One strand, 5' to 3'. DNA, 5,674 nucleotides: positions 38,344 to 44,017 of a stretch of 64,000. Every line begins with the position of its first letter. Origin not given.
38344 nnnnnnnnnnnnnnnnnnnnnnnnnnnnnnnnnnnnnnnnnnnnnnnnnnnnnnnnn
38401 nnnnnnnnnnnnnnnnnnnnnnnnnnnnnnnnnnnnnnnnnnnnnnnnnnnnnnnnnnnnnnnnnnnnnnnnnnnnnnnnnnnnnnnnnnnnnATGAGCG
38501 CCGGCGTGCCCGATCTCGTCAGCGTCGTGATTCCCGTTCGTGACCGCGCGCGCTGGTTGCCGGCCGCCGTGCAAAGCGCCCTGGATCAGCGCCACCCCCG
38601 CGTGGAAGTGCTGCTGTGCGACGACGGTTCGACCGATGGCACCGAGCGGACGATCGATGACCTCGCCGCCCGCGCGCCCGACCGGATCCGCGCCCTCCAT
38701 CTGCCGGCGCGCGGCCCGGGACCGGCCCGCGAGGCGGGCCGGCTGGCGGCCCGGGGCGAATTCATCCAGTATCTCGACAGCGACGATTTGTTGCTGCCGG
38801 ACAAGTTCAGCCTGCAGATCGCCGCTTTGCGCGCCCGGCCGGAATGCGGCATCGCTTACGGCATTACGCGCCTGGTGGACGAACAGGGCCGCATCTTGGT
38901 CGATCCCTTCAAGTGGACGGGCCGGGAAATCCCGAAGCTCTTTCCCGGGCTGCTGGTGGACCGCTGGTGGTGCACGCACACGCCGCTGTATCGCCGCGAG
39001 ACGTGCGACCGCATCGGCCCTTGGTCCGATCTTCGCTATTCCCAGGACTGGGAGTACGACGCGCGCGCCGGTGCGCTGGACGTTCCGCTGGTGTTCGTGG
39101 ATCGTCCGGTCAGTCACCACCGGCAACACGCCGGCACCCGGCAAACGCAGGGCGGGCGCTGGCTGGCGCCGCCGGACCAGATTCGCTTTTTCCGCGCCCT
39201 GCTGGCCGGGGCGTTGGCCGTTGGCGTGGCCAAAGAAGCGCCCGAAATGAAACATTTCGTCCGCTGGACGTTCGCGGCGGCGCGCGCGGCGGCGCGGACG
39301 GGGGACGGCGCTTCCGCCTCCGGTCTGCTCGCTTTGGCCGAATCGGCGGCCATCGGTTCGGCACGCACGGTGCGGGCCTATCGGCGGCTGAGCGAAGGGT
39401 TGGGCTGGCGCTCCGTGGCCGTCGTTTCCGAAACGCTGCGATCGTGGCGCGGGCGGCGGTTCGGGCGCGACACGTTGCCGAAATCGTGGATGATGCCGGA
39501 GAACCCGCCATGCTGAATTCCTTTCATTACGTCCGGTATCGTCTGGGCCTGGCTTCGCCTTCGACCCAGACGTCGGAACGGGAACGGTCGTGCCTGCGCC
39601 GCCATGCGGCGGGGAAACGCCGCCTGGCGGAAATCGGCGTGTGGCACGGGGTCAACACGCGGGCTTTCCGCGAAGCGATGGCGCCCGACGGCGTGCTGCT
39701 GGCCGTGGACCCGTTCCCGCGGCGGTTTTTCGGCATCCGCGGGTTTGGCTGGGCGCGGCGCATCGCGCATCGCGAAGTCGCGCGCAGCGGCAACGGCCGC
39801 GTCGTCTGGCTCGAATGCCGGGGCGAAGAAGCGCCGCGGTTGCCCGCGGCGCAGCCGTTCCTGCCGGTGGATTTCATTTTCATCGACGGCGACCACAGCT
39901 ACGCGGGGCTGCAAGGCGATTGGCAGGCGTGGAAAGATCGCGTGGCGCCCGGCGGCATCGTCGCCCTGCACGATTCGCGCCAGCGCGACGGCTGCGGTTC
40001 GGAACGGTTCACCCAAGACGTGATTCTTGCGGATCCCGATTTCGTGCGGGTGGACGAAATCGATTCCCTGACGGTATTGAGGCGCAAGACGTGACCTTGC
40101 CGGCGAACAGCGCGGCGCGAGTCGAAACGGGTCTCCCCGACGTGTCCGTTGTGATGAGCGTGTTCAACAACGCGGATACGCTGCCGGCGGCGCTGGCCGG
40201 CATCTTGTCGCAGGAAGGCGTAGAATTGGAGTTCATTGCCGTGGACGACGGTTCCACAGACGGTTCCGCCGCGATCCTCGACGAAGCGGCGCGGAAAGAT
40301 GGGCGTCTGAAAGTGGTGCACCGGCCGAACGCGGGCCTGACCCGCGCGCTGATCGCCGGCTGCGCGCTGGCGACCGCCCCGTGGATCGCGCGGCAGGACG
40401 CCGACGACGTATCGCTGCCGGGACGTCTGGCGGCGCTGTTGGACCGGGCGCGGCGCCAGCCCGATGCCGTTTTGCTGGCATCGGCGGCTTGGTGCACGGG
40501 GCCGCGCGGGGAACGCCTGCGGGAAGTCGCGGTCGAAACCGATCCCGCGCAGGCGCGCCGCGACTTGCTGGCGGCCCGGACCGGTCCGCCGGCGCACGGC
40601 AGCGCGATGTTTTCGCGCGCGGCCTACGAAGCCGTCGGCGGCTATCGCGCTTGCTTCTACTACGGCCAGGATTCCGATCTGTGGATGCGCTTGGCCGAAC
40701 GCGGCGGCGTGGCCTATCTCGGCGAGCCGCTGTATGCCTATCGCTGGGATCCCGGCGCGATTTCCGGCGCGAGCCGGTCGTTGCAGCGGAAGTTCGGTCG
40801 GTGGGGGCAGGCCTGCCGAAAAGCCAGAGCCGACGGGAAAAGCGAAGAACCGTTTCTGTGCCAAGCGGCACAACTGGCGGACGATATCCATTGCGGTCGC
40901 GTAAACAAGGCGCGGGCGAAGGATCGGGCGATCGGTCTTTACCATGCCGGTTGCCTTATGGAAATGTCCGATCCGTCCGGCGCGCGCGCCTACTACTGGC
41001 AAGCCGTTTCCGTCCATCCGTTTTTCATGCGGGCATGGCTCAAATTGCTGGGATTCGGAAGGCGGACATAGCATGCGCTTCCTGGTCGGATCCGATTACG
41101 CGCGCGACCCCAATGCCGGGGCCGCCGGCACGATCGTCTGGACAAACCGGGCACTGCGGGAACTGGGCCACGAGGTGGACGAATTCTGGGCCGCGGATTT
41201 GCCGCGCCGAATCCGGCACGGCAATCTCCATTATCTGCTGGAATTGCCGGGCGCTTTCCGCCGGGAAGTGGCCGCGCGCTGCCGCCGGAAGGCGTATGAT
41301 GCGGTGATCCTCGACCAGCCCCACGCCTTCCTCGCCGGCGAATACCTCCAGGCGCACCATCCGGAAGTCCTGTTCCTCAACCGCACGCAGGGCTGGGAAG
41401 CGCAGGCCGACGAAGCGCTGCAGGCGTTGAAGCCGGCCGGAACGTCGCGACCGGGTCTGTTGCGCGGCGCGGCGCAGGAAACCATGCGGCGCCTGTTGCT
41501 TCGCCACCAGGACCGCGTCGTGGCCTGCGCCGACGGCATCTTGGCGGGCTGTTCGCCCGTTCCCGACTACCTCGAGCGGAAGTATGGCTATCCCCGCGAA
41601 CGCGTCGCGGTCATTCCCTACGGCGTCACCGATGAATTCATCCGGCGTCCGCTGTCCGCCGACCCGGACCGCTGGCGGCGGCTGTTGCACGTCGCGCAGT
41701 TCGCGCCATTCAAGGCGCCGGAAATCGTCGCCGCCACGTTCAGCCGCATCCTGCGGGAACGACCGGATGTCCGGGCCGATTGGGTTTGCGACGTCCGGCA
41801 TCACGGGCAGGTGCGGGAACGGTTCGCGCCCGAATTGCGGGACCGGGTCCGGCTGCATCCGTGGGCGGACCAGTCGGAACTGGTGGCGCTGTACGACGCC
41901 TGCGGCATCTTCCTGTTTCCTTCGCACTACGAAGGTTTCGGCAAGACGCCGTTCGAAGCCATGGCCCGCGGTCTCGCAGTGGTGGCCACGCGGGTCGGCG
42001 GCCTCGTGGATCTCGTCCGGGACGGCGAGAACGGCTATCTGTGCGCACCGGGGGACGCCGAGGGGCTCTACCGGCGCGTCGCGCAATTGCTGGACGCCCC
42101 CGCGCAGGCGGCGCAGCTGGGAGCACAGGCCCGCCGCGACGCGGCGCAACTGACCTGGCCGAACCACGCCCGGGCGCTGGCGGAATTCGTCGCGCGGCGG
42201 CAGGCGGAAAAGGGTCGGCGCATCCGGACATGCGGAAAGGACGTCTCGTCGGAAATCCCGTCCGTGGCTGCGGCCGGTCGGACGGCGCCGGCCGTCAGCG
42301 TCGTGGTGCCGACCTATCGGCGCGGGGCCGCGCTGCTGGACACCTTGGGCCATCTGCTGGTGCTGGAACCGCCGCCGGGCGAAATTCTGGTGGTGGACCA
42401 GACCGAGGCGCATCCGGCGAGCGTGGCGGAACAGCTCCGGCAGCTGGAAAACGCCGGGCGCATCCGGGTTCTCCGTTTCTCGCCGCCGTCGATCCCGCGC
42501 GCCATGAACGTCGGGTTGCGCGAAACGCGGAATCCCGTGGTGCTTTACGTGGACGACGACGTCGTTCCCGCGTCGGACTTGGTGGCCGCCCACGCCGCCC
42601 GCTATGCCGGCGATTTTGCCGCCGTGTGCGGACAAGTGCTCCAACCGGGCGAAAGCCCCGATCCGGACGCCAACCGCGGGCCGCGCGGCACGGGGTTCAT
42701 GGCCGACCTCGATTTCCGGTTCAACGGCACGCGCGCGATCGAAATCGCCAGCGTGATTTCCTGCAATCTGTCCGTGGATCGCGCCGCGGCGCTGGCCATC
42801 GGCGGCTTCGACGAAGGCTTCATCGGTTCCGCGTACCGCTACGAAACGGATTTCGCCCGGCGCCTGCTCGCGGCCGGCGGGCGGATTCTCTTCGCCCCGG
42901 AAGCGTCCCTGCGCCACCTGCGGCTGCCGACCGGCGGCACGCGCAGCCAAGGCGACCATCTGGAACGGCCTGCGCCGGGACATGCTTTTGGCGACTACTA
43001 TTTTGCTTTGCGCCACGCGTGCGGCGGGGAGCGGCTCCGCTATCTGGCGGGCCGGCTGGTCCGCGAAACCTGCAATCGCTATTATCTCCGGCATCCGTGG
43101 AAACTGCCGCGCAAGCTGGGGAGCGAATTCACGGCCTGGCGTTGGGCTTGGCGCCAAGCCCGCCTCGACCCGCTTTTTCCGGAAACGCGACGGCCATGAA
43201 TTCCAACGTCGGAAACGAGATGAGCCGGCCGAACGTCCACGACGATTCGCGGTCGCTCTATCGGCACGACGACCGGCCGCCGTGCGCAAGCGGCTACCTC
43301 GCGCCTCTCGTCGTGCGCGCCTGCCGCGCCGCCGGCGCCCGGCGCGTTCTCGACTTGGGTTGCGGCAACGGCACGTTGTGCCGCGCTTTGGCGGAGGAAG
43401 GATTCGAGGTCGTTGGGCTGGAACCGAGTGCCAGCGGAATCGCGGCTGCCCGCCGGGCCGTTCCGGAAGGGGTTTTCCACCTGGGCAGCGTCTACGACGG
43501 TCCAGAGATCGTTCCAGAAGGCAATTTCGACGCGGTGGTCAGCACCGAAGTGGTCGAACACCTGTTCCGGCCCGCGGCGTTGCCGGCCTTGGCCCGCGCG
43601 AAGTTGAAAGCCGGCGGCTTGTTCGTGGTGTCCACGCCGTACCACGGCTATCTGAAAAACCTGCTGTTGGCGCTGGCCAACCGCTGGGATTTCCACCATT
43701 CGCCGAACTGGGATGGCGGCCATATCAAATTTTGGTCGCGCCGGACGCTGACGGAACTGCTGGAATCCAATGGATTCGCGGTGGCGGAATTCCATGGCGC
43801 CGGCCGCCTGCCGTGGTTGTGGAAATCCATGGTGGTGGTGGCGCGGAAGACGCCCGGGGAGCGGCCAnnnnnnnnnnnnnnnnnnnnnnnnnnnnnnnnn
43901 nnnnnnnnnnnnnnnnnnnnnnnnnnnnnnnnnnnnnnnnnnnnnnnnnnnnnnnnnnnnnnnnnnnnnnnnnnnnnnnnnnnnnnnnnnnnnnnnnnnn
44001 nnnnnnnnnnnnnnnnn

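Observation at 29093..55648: ~26-kb, 22-gene polysaccharide operon with near-universal 4-8 nt start/stop overlaps and a mix of Wzy-dependent and ABC-dependent export parts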

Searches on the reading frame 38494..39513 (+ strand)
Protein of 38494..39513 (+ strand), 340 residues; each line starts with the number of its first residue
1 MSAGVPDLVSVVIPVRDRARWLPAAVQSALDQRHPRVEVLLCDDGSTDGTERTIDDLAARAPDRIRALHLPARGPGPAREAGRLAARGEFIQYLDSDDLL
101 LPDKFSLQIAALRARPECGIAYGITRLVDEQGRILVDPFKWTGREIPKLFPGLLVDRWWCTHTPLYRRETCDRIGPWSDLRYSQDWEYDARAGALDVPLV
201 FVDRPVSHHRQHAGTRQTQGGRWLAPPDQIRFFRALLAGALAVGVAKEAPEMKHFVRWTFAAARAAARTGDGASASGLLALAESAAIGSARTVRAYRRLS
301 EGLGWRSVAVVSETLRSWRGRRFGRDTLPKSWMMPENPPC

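Call 6: search_protein_families(library=pfam, proteins=[window:38494-39513:+], max_evalue=0.01)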
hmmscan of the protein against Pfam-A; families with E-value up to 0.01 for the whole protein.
window:38494-39513:+ (340 aa): 3 families
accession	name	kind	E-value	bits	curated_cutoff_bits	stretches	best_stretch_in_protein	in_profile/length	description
PF00535.33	Glycos_transf_2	-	3.1e-24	86.2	23.3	1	10-124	1-118/168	Glycosyl transferase family 2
PF13641.12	Glyco_tranf_2_3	-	5.7e-11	43.3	27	1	6-122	1-120/230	Glycosyltransferase like family 2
PF10111.15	Glyco_tranf_2_2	-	1.9e-09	37.8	27.3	1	10-136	1-135/276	Glycosyltransferase like family 2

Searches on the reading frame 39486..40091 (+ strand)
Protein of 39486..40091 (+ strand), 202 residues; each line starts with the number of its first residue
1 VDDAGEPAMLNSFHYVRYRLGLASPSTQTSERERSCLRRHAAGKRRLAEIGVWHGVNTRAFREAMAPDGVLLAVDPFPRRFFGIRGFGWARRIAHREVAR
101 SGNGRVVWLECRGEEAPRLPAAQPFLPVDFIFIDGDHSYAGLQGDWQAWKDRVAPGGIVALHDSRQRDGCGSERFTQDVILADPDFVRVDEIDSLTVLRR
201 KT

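Call 6: search_protein_families(library=pfam, proteins=[window:39486-40091:+], max_evalue=0.01)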
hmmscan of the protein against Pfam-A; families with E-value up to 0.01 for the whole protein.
window:39486-40091:+ (202 aa): 1 family
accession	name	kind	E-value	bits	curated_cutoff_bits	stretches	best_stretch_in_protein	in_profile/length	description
PF13578.12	Methyltransf_24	-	2.4e-16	60.9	26.3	1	49-163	2-104/105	Methyltransferase domain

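Call 13: search_protein_families(library=ncbifam, proteins=[window:39510-40091:+], max_evalue=0.01)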
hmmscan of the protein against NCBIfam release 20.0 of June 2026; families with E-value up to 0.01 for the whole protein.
window:39510-40091:+ (194 aa): 0 families

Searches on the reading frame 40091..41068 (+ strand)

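Call 6: search_protein_families(library=pfam, proteins=[window:40091-41068:+], max_evalue=0.01)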
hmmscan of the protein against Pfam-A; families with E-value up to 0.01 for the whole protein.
window:40091-41068:+ (326 aa): 3 families
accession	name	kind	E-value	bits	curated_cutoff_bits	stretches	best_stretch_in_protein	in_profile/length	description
PF00535.33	Glycos_transf_2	-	9.4e-30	104.2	23.3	1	19-182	1-167/168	Glycosyl transferase family 2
PF13641.12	Glyco_tranf_2_3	-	3.2e-09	37.6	27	1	16-206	1-199/230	Glycosyltransferase like family 2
PF10111.15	Glyco_tranf_2_2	-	0.00055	19.9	27.3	1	43-204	27-202/276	Glycosyltransferase like family 2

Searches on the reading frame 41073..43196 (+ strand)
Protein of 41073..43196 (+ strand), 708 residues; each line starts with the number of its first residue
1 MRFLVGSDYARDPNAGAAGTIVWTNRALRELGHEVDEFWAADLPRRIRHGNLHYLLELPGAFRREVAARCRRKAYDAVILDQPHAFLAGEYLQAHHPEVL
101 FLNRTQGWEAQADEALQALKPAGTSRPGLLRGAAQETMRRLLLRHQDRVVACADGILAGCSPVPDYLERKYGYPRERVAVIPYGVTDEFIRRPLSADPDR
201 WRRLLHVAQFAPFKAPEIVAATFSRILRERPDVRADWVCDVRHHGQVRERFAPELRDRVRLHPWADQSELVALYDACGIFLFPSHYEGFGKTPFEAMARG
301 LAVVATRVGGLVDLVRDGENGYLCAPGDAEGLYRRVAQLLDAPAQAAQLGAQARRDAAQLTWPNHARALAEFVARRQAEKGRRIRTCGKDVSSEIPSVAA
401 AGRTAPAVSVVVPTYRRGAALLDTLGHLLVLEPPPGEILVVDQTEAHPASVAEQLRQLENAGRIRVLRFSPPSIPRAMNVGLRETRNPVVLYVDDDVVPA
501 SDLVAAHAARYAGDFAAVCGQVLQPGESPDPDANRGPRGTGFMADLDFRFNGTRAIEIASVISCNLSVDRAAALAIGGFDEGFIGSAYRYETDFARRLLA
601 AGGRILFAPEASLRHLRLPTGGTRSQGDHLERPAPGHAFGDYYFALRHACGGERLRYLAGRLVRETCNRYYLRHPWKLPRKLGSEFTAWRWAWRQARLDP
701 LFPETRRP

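Call 6: search_protein_families(library=pfam, proteins=[window:41073-43196:+], max_evalue=0.01)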
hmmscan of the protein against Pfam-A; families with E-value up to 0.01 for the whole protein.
window:41073-43196:+ (708 aa): 8 families
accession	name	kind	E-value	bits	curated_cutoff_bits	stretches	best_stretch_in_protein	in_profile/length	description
PF13692.12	Glyco_trans_1_4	-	9.4e-26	91.2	27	1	203-341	3-141/142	Glycosyl transferases group 1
PF00534.26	Glycos_transf_1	-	1.2e-25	90.4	26.4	1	204-355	18-171/172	Glycosyl transferases group 1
PF00535.33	Glycos_transf_2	-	4e-13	50.1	23.3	1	409-536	1-129/168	Glycosyl transferase family 2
PF13641.12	Glyco_tranf_2_3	-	1.5e-09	38.7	27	1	406-616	1-212/230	Glycosyltransferase like family 2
PF20706.3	GT4-conflict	-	7.1e-09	35.6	26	1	248-369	249-385/385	Family 4 Glycosyltransferase in conflict systems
PF13524.12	Glyco_trans_1_2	-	1.7e-08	34.9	25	1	240-367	16-140/144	Glycosyl transferase-like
PF13439.12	Glyco_transf_4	-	3.8e-07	30.7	28.5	1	26-188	13-169/170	Glycosyltransferase Family 4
PF13632.12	Glyco_trans_2_3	-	0.0073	16.6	27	0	490-639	2-129/198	Glycosyl transferase family group 2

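Call 13: search_protein_families(library=ncbifam, proteins=[window:41073-43196:+], max_evalue=0.01)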
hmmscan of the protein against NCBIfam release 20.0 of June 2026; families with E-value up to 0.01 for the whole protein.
window:41073-43196:+ (708 aa): 43 families (the best 25 are shown)
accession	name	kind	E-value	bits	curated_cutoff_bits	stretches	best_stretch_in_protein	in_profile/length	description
NF038299.1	EPS_HpsN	equivalog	1.3e-32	113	425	1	406-624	1-229/317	hormogonium polysaccharide biosynthesis glycosyltransferase HpsN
TIGR03449.1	mycothiol_MshA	equivalog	2.6e-23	82.6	462.5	1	135-372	149-399/406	D-inositol-3-phosphate glycosyltransferase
NF041875.1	EPS_EpsD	equivalog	1.1e-19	71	370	1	408-615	1-206/325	exopolysaccharide biosynthesis glycosyltransferase EpsD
NF041876.1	EPS_EpsE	equivalog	3e-19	69.5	400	1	175-358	185-377/389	exopolysaccharide biosynthesis GT4 family glycosyltransferase EpsE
TIGR03999.1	thiol_BshA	equivalog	7.9e-19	67.8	273.7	1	202-359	200-355/375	N-acetyl-alpha-D-glucosaminyl L-malate synthase BshA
TIGR03965.1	mycofact_glyco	equivalog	8.7e-19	67.7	280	1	399-615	67-280/467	mycofactocin biosynthesis glycosyltransferase MftF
TIGR03088.1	stp2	hypoth_equivalog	3.4e-18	65.9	409.05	1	165-359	149-355/374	TIGR03088 family PEP-CTERM/XrtA system glycosyltransferase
TIGR04063.1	stp3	hypoth_equivalog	6.9e-15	54.8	442.05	1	130-365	142-384/397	TIGR04063 family PEP-CTERM/XrtA system glycosyltransferase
TIGR02149.1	glgA_Coryne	subfamily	8.6e-15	54.7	302.4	1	265-365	272-379/391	glycogen synthase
NF038229.1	Glyco4_Geo_Pelo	equivalog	4e-13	49.1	400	1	146-359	103-318/338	GPMC system family 4 glycosyltransferase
TIGR02468.1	sucrsPsyn_pln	equivalog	4.9e-11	41.2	1143.95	1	276-390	571-685/1051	sucrose-phosphate synthase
NF053787.1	GlcN_PG_synth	equivalog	2.1e-10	40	480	1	265-367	250-350/361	N-acetylglucosaminyl phosphatidylglycerol synthase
TIGR02470.1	sucr_synth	equivalog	2.9e-10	38.9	810.4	1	273-343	640-710/784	sucrose synthase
TIGR04047.1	MSMEG_0565_glyc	hypoth_equivalog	4.9e-10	39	259.85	1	265-372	265-370/373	MSMEG_0565 family glycosyltransferase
NF041010.1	glycosy_Agl16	equivalog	6.7e-10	38.3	575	1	170-370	150-345/352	glycosylation protein Agl16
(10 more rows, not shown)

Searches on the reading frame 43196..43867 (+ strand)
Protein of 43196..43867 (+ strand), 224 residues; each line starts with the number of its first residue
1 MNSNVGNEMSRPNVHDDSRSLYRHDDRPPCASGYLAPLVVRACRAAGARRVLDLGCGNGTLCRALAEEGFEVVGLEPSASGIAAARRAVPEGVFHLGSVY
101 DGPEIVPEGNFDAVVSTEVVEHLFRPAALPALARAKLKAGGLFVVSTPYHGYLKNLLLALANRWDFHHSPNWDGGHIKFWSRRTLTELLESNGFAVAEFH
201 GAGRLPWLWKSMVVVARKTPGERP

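Call 6: search_protein_families(library=pfam, proteins=[window:43196-43867:+], max_evalue=0.01)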
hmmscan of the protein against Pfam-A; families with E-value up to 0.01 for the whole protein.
window:43196-43867:+ (224 aa): 12 families
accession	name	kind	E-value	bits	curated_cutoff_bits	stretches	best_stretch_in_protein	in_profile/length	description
PF13489.12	Methyltransf_23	-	2.9e-25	89.3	27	1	38-197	12-162/164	Methyltransferase domain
PF08241.18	Methyltransf_11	-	1.7e-14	54.7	21.2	1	52-145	1-95/95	Methyltransferase domain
PF13847.12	Methyltransf_31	-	1e-13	51.7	27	1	49-154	5-119/145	Methyltransferase domain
PF13649.12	Methyltransf_25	-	3.1e-13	50.7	27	1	51-134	1-90/97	Methyltransferase domain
PF08242.18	Methyltransf_12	-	1.5e-12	48.5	30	1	52-143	1-98/98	Methyltransferase domain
PF07021.18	MetW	-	3.7e-08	33.7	21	1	49-156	15-118/193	Methionine biosynthesis protein MetW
PF02353.26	CMAS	-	9.7e-06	25.5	27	1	49-147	64-166/273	Mycolic acid cyclopropane synthetase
PF05175.20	MTS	-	4.5e-05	23.6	23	1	44-116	28-104/170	Methyltransferase small domain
PF03848.20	TehB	-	9.3e-05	22.4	20.4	1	39-131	22-115/193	Tellurite resistance protein TehB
PF08003.17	Methyltransf_9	-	0.00076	19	23.8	1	48-147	116-219/315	Protein of unknown function (DUF1698)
PF13679.12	Methyltransf_32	-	0.0074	16.7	27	0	36-87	14-71/143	Methyltransferase domain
PF05724.17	TPMT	-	0.0079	16.3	26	1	45-85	35-75/218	Thiopurine S-methyltransferase (TPMT)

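Call 13: search_protein_families(library=ncbifam, proteins=[window:43196-43867:+], max_evalue=0.01)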
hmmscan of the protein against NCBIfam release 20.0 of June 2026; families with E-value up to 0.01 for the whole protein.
window:43196-43867:+ (224 aa): 32 families (the best 25 are shown)
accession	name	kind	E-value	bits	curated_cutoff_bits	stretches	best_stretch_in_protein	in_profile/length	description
TIGR01983.1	UbiG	equivalog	1.3e-15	57.3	102.95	1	48-203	50-209/228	bifunctional 2-polyprenyl-6-hydroxyphenol methylase/3-demethylubiquinol 3-O-methyltransferase UbiG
NF045667.1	MTase_DVU1556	equivalog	2.7e-12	46.6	155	1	40-200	15-166/213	DVU_1556 family methyltransferase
NF043040.1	corrin_prot_MT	hypoth_equivalog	3.3e-11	43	180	1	47-145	41-147/216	corrinoid protein-associated methyltransferase CpaM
TIGR04345.1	ovoA_Cterm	equivalog_domain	7.8e-11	41.9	170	2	35-86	29-80/242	putative 4-mercaptohistidine N1-methyltransferase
TIGR04074.1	bacter_Hen1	equivalog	1.2e-09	37.2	340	1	38-153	273-399/462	3' terminal RNA ribose 2'-O-methyltransferase Hen1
TIGR02081.1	metW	equivalog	7.6e-08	32.1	189.5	1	49-158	15-120/194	methionine biosynthesis protein MetW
TIGR02072.1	BioC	equivalog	2.7e-07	30.6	184.95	1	47-169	34-151/244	malonyl-ACP O-methyltransferase BioC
NF008405.0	PRK11207.1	equivalog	3.1e-07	30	218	1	39-132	22-116/198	tellurite resistance methyltransferase TehB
TIGR02021.1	BchM-ChlM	equivalog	6.2e-07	29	158.9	1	49-124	56-132/218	magnesium protoporphyrin IX methyltransferase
NF041820.1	daptide_MTase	equivalog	8.6e-07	28.7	175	1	39-96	29-85/243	daptide-type RiPP biosynthesis methyltransferase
NF041255.1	mycofact_MftM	equivalog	4.8e-06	26.1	200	1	34-150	126-244/289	mycofactocin oligosaccharide methyltransferase MftM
NF040703.1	cyclopro_CfaB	exception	6.4e-06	25.2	650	1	40-142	152-260/393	C17 cyclopropane fatty acid synthase CfaB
NF004851.0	PRK06202.1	equivalog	9.3e-06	25.2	243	1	41-145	54-164/237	hypothetical protein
NF008992.0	PRK12335.1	equivalog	1.4e-05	24.5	303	1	39-125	114-201/289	SAM-dependent methyltransferase TehB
TIGR00452.1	TIGR00452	equivalog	1.8e-05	23.7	275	1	48-147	118-221/316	tRNA 5-methoxyuridine(34)/uridine 5-oxyacetic acid(34) synthase CmoB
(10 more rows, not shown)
